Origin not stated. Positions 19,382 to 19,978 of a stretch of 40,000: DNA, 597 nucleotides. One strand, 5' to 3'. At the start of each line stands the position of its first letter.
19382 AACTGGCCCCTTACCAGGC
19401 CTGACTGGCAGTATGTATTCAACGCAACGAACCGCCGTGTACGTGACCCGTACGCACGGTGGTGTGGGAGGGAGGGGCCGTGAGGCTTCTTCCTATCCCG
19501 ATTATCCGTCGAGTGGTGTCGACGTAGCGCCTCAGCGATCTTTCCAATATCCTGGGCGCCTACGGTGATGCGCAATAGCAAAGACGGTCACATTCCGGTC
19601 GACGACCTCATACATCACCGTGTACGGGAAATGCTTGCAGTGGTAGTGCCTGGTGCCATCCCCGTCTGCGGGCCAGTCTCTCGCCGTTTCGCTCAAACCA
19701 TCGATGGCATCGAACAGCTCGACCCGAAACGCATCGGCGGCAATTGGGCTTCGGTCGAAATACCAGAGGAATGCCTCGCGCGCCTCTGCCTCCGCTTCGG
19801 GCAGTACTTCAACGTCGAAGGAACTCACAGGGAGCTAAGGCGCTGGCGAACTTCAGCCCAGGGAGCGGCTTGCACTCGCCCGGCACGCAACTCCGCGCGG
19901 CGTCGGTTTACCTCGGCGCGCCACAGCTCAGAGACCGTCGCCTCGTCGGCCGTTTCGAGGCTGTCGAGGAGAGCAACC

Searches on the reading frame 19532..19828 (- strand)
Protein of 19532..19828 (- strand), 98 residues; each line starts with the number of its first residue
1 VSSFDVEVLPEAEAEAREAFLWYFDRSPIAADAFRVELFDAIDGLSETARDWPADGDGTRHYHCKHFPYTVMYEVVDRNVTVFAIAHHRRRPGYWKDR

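Call 13: search_protein_families(library=pfam, proteins=[window:19532-19828:-])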
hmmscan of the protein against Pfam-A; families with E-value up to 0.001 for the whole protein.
window:19532-19828:- (98 aa): 1 family
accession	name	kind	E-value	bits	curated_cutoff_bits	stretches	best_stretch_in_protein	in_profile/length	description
PF05016.21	ParE_toxin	-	1.7e-09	38.5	23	1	6-91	1-88/89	ParE toxin of type II toxin-antitoxin system, parDE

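Call 66: find_encoding_contigs(protein=window:19532-19828:-, flank=3500, max_places=10)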
Protein window:19532-19828:- (98 aa): 3 contigs read that carry it; 3 places shown.
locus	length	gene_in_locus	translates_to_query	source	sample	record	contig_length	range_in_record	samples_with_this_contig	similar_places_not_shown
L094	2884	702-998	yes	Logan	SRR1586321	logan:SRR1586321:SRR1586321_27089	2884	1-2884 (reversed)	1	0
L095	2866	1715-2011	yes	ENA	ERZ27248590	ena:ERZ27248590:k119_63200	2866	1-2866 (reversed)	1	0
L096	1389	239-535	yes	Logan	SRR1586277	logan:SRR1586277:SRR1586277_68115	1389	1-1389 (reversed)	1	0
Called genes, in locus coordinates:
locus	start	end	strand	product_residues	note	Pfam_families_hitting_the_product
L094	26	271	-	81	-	PF02604:PhdYeFM_antitox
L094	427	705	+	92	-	PF09720:Unstab_antitox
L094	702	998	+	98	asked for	PF05016:ParE_toxin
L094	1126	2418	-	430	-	PF00078:RVT_1, PF08388:GIIM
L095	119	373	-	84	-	PF14384:BrnA_antitoxin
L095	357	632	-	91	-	PF04365:BrnT_toxin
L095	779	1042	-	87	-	PF05016:ParE_toxin (weak), PF06769:YoeB_toxin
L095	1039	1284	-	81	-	PF02604:PhdYeFM_antitox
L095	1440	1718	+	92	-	PF09720:Unstab_antitox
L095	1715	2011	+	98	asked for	PF05016:ParE_toxin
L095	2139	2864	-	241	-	?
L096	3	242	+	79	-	?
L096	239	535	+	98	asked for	PF05016:ParE_toxin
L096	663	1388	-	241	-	?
